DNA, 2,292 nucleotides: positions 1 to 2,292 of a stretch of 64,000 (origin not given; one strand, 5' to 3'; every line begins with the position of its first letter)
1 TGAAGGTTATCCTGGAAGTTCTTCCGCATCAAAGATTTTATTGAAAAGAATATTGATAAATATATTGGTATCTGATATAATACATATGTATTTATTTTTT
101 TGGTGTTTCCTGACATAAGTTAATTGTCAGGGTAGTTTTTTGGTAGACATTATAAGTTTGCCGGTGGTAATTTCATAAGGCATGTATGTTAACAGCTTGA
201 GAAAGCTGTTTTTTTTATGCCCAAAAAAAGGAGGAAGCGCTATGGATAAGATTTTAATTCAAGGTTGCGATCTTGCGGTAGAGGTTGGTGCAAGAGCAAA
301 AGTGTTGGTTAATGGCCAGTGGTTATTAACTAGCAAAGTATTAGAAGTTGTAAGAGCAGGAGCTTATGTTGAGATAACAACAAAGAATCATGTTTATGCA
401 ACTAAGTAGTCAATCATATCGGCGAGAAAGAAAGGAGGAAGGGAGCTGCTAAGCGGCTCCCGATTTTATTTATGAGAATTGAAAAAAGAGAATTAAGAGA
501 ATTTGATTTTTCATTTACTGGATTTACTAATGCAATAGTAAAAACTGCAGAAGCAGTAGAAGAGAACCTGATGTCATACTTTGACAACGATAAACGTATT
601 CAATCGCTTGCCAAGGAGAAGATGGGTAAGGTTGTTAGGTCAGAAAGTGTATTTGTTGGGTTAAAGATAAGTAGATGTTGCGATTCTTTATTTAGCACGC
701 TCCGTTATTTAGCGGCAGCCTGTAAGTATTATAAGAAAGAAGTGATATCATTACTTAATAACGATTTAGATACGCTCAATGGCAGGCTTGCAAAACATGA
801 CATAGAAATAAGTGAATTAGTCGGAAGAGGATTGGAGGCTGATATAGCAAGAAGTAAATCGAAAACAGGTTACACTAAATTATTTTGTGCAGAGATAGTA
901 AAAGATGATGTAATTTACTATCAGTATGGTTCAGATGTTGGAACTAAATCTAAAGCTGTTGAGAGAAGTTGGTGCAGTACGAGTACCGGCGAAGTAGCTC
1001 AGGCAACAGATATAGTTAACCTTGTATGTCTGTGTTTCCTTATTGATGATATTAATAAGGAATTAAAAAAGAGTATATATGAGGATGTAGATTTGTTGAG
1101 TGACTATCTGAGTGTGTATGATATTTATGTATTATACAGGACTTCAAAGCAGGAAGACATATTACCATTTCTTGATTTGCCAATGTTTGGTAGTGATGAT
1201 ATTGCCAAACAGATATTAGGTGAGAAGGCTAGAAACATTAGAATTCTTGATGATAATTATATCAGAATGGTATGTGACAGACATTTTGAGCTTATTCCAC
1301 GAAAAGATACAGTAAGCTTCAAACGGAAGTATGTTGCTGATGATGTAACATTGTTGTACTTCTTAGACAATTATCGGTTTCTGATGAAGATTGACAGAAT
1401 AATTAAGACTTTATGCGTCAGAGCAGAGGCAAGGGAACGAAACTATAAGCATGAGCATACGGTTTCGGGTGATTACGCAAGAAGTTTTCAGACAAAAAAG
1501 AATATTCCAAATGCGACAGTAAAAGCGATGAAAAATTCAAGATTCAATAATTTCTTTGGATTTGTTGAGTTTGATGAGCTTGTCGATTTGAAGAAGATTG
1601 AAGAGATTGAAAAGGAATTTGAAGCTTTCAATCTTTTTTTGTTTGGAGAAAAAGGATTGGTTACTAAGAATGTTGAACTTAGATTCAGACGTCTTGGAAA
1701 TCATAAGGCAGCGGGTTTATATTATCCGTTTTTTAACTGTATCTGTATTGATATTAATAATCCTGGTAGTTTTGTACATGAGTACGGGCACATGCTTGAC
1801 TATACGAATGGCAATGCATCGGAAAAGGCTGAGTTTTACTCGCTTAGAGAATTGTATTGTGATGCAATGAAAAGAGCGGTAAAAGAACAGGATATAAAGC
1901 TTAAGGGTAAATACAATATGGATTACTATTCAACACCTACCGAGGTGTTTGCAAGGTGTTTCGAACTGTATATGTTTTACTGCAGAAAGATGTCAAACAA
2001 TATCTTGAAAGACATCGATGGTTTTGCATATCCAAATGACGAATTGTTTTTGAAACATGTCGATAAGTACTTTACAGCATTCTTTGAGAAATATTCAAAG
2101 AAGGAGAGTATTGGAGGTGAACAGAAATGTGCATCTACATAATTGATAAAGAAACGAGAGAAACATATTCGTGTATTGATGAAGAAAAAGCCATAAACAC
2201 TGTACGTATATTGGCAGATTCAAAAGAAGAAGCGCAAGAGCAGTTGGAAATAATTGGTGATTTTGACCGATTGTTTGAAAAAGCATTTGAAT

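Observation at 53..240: Homologous three-hairpin, terminator-containing leader RNA present twice, with compensatory base changes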

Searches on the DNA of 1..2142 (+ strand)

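Call 16: search_dna_similar(query=window:40-260:+, collection=plasmids, mode=distant, max_rows=30, max_evalue=0.01)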
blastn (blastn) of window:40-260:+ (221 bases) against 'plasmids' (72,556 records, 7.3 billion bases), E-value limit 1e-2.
No match.

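Call 43: search_rna_families(source=window, start=1, end=480, threshold=evalue, max_evalue=10)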
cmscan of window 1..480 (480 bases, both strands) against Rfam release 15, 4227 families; matches with E-value up to 10: 5.
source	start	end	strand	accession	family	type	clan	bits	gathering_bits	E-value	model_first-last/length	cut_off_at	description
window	190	225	-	RF00109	Vimentin3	Cis-reg;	-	17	36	5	1-67/67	no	Vimentin 3' UTR protein-binding region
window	344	401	-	RF04343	Plastid-psbA-2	Cis-reg;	CL00153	14.6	55.8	8.5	1-60/60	no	Plastid-psbA-2 3UTR RNA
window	181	219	+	RF00157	SNORD39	Gene; snRNA; snoRNA; CD-box;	CL00057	14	35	4.3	1-80/80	no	Small nucleolar RNA SNORD55/SNORD39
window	54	76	+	RF01304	sR5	Gene; snRNA; snoRNA; CD-box;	-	13.6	40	1.1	31-53/53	no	Small nucleolar RNA sR5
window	210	248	+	RF02081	STnc550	Gene; sRNA;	-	9.3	48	7.8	264-302/388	no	Enterobacterial sRNA STnc550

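Call 45: build_rna_model(alignment_id=A4, structure=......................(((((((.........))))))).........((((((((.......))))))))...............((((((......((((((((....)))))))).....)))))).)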
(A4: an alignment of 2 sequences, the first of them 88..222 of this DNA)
Model R1 built from alignment A4 (2 sequences, 136 columns); structure: as given.
model positions 136; base pairs 29; branch points 2; effective number of sequences 1.06; information 0.589 bits per position. Calibrated on 0.2 Mb of random sequence (short: E-values are rough).
structure used (alignment columns):
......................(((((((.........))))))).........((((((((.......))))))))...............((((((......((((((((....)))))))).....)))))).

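Call 47: search_with_rna_model(model_id=R1, sources=[window, L001, L002, L003, L004, L005, L006, L007, L008, L009, L010, L011, L012, L013, L014, L015, L016, L017, L018, L019, L020, L021, L022, L023, L024, L025, L026, L027, L028, L029, L030, L031, L032, L033, L034, L035, L036, L037, L038, L039, L040, L041, L042, L043, L044, L045, L046, L047, L048, L049, L050, L051, L052, L053, L054, L055, L056, L057, L058, L059, L060, L061, L062, L063, L064, L065, L066, L067, L068, L069, L070, L071, L072, L073, L074, L075, L076, L077, L078, L079, L080, L081, L082, L083, L084, L085, L086, L087, L088, L089, L090, L091, L092, L093, L094, L095, L096, L097, L098, L099], max_evalue=10)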
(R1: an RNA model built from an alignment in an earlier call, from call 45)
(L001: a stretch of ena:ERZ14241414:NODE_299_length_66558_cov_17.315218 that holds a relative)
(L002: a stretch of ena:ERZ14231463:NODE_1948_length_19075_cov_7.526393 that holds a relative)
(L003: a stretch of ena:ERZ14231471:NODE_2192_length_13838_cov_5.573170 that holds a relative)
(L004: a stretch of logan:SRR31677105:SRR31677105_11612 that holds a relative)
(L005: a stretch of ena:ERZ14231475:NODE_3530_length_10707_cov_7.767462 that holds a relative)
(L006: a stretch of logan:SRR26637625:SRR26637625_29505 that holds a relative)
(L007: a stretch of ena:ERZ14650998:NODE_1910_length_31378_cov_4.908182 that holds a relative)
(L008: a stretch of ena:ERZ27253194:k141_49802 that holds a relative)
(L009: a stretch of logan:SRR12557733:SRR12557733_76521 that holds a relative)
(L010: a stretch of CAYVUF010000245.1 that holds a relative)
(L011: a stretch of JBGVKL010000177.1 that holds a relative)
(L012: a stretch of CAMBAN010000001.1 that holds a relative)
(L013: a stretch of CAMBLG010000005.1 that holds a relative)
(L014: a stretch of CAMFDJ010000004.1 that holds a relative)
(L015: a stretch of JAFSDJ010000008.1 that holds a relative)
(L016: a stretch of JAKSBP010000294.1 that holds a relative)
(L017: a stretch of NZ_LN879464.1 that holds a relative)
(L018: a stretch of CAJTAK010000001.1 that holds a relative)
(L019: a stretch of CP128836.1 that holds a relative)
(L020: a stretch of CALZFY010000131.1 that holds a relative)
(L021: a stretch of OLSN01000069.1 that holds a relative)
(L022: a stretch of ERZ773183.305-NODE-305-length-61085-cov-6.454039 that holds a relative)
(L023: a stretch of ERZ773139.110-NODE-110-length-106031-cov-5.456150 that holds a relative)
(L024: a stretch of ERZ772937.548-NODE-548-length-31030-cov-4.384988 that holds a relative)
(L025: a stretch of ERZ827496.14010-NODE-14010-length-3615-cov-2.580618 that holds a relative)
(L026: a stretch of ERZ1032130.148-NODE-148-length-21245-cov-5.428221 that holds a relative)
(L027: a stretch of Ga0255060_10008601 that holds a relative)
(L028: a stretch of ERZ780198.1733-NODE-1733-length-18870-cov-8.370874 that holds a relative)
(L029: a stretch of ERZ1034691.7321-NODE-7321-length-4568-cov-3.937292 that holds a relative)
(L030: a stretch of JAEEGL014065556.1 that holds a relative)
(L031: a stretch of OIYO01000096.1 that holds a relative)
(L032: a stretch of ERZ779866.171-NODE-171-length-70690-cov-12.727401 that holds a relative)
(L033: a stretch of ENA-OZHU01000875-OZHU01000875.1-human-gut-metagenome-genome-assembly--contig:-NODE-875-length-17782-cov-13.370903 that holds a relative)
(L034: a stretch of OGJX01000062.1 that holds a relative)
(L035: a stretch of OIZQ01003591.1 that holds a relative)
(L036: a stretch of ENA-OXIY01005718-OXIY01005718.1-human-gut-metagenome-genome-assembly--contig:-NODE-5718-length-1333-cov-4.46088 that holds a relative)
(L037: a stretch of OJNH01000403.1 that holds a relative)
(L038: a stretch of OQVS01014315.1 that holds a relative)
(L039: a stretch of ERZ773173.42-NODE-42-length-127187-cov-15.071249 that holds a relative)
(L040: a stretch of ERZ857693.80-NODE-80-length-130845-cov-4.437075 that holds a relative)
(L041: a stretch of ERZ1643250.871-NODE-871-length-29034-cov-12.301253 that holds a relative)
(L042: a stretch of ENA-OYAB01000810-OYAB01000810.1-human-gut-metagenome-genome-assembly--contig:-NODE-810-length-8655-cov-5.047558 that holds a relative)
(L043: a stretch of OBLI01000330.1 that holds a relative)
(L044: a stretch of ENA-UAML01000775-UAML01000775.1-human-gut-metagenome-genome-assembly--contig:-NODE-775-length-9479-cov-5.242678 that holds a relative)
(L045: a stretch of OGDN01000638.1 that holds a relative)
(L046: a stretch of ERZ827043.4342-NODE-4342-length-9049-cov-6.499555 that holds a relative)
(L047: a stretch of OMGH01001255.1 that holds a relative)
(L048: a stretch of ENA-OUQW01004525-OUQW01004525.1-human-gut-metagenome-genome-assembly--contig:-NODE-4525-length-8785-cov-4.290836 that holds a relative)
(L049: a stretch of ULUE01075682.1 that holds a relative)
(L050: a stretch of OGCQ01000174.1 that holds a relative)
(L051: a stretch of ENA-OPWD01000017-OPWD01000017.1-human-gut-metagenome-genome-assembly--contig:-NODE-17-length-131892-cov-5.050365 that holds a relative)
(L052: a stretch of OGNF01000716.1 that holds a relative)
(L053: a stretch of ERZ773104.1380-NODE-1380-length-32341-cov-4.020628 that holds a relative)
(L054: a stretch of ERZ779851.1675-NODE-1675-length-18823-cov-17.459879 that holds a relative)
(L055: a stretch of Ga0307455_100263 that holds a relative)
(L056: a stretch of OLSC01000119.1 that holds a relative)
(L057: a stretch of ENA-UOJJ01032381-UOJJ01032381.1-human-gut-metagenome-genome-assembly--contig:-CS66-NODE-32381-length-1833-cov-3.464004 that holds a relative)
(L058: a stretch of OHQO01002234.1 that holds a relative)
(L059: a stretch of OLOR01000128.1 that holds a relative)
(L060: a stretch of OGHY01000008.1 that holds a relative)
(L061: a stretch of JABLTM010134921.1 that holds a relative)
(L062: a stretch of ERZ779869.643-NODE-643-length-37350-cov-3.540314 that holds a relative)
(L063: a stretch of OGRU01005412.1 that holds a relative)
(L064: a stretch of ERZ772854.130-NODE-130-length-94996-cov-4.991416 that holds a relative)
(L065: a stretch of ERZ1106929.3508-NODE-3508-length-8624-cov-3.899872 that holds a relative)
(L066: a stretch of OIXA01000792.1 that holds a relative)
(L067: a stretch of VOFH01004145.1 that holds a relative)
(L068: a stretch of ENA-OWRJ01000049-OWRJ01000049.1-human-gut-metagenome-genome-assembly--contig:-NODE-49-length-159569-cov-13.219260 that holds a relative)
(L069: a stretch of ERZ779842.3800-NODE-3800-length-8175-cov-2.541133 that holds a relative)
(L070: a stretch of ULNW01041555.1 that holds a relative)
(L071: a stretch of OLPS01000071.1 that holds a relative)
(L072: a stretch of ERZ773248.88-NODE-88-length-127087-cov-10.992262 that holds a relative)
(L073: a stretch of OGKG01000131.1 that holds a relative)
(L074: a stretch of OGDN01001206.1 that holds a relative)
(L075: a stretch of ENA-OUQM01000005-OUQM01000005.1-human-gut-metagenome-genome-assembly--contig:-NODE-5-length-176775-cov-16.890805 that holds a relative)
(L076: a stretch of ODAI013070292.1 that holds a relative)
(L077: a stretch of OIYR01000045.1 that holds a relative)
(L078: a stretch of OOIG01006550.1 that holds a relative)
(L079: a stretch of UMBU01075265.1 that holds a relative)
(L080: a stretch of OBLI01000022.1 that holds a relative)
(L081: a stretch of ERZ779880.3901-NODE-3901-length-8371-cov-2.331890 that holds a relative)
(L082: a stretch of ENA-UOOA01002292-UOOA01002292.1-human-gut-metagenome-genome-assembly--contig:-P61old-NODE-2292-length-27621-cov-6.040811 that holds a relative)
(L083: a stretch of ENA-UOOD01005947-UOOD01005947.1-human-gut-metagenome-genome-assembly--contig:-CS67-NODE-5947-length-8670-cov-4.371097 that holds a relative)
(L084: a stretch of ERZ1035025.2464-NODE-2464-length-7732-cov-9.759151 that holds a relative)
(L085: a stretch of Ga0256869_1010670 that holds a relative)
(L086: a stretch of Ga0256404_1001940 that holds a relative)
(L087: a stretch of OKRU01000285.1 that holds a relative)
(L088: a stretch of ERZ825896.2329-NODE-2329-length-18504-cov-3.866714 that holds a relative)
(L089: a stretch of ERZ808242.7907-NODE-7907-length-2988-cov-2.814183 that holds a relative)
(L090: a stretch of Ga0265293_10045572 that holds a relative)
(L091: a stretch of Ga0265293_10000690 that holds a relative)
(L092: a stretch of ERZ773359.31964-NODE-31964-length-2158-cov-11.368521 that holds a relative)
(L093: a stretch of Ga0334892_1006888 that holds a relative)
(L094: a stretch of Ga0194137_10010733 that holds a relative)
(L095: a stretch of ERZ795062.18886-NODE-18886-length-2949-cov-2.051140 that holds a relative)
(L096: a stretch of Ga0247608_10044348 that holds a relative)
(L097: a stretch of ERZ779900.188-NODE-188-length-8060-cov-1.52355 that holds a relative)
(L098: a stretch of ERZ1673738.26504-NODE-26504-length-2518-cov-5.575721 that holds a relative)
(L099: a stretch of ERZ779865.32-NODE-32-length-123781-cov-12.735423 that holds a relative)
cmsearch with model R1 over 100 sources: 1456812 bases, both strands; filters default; matches with E-value up to 10: 40.
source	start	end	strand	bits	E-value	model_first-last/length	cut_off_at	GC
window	88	222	+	157.4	6.3e-32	1-136/136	no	0.33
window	52337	52471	+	152.4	7.9e-31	1-136/136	no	0.3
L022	9821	9978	+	35.4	0.00011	1-136/136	no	0.28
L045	7643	7824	+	23.8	0.043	1-136/136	no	0.35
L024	10499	10602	+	22.9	0.068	1-136/136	no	0.34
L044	3490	3649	+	20.7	0.22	1-136/136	no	0.36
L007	9829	9912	+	20.5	0.24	1-136/136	no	0.29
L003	1657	1739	+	20.2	0.28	1-136/136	no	0.27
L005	6657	6739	+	20.2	0.28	1-136/136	no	0.27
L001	6749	6831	+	20.2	0.28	1-136/136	no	0.27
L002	6657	6739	+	20.2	0.28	1-136/136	no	0.27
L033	7665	7817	+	20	0.31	1-136/136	no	0.37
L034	18398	18518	+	20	0.31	1-136/136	no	0.31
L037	8831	8988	+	18.6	0.62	1-136/136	no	0.35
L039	8831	8988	+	18.6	0.62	1-136/136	no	0.35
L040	8831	8988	+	18.6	0.62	1-136/136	no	0.35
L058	3618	3775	+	18.6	0.62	1-136/136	no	0.35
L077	8862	9006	+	18.3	0.73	1-136/136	no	0.33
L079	19411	19563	+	18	0.88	1-136/136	no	0.35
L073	8891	9050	+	17.9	0.9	1-136/136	no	0.38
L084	171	272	+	17.7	0.98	1-136/136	no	0.28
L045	14743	14821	+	17.1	1.3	1-136/136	no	0.32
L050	14265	14343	+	17.1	1.3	1-136/136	no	0.32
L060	14710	14788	+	17.1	1.3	1-136/136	no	0.32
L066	8892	9050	+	17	1.4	1-136/136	no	0.38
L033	8831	8988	+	16.9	1.5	1-136/136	no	0.35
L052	342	448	+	16.9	1.5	1-136/136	no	0.29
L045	8831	8988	+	16.9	1.6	1-136/136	no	0.35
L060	8743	8898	+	16.7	1.7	1-136/136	no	0.36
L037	14726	14817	+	16.6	1.8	1-136/136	no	0.29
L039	14726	14817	+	16.6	1.8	1-136/136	no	0.29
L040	14726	14817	+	16.6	1.8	1-136/136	no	0.29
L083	1123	1287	+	15.9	2.6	1-136/136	no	0.42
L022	1944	2046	+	15.8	2.7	1-136/136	no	0.27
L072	8891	9049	+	14.7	4.7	1-136/136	no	0.38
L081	133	195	+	14.7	4.8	82-135/136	no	0.51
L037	7636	7763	+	14.2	6.1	1-136/136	no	0.38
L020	1085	1180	-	13.8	7.3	1-136/136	no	0.3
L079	6028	6144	+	13.3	9.6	1-136/136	no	0.26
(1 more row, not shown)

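Call 68: search_with_rna_model(model_id=R1, sources=[window, L022, L007, L001, L021, L008], max_evalue=1, make_alignment=true, show_alignments=5)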
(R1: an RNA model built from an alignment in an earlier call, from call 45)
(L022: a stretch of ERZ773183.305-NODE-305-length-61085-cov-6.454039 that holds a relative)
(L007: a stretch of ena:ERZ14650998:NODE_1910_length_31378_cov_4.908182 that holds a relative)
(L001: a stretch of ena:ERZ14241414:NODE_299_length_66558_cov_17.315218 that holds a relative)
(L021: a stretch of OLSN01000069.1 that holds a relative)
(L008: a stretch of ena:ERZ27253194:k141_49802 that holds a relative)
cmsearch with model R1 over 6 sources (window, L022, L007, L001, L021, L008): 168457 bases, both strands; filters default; matches with E-value up to 1: 10.
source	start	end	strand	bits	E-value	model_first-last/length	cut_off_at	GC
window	88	222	+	157.4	7.2e-33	1-136/136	no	0.33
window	52337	52471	+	152.4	9.1e-32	1-136/136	no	0.3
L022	9821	9978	+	35.4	1.3e-05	1-136/136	no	0.28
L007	9829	9912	+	20.5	0.027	1-136/136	no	0.29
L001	6749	6831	+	20.2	0.032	1-136/136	no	0.27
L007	20834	20951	+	17.8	0.11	1-136/136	no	0.29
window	52427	52553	-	16.8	0.19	1-136/136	no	0.31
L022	1944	2046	+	15.8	0.31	1-136/136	no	0.27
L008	9828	9973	+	14.5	0.6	1-136/136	no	0.3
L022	151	290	-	13.6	0.96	1-136/136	no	0.34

Alignment A6: 10 matches aligned to the model, 194 columns, each read 5' to 3' on its own strand. Consensus structure (alignment columns), stored with it:
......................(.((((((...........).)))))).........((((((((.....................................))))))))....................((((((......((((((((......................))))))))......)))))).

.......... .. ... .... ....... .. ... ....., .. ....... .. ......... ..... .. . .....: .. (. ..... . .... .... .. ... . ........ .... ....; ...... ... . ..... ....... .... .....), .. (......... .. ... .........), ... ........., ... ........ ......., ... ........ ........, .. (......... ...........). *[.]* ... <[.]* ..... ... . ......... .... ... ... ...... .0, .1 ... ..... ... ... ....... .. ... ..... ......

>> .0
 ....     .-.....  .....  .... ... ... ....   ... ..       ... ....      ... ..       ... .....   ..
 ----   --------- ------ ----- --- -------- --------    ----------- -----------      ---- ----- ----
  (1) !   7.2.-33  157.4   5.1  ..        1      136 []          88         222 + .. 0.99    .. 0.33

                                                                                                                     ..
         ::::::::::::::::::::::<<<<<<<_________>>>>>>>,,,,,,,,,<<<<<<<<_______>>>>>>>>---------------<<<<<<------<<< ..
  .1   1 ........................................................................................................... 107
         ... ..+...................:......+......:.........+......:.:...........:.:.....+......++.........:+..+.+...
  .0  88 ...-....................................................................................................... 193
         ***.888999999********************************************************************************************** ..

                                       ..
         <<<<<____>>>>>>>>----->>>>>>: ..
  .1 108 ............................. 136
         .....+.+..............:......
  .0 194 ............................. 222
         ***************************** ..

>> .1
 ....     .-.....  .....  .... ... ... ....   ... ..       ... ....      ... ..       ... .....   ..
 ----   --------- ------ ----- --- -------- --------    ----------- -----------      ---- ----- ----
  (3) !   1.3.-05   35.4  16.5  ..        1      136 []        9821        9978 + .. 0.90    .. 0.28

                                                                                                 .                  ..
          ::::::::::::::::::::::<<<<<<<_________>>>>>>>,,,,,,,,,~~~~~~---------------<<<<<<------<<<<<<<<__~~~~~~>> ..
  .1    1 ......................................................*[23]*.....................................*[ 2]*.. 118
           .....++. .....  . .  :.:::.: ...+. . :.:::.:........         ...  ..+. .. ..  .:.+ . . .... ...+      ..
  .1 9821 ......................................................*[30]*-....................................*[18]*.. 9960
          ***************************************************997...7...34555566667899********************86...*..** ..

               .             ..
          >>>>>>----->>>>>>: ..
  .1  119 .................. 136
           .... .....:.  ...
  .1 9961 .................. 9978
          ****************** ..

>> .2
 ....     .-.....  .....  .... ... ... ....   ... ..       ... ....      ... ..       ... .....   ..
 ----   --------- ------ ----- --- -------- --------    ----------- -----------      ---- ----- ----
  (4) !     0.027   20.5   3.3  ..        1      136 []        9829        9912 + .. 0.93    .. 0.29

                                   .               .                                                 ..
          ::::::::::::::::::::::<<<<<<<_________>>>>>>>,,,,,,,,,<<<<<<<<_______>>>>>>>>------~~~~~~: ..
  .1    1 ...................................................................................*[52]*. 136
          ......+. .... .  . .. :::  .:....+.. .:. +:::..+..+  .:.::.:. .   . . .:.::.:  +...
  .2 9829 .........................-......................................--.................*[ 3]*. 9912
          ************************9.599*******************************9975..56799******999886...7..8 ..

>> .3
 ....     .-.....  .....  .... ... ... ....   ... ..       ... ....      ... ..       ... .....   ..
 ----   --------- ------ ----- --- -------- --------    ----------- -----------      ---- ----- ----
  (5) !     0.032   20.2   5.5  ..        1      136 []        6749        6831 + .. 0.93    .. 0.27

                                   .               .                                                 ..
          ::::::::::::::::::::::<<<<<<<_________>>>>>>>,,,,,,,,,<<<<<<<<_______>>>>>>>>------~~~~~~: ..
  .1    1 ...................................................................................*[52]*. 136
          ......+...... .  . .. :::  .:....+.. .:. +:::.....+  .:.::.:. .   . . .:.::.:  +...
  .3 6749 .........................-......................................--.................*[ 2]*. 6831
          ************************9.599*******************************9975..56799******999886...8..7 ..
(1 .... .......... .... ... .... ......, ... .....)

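Call 73: search_with_rna_model(model_id=R1, sources=[window, L022], max_evalue=0.001, make_alignment=true)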
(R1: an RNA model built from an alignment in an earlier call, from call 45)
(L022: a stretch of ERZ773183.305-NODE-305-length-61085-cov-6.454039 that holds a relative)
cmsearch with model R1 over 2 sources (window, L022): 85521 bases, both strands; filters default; matches with E-value up to 0.001: 3.
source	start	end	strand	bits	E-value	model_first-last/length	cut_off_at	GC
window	88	222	+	157.4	3.7e-33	1-136/136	no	0.33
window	52337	52471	+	152.4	4.6e-32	1-136/136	no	0.3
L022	9821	9978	+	35.4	6.5e-06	1-136/136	no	0.28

Alignment A7: 3 matches aligned to the model, 184 columns, each read 5' to 3' on its own strand. Consensus structure (alignment columns), stored with it:
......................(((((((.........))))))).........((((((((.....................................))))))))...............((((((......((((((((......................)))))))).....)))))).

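Call 88: search_dna_similar(query=L037:14690-14935:+, collection=plasmids, mode=distant, max_rows=20, max_evalue=0.001)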
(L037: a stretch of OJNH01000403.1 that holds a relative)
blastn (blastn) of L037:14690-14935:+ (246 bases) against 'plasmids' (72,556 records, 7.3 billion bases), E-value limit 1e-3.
No match.

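Call 94: build_rna_model(alignment_id=A8, structure=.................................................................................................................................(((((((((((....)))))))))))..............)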
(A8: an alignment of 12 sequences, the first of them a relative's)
Model R2 built from alignment A8 (12 sequences, 169 columns); structure: as given.
model positions 153; base pairs 11; branch points 0; effective number of sequences 2.58; information 0.59 bits per position. Calibrated on 0.2 Mb of random sequence (short: E-values are rough).
structure used (alignment columns):
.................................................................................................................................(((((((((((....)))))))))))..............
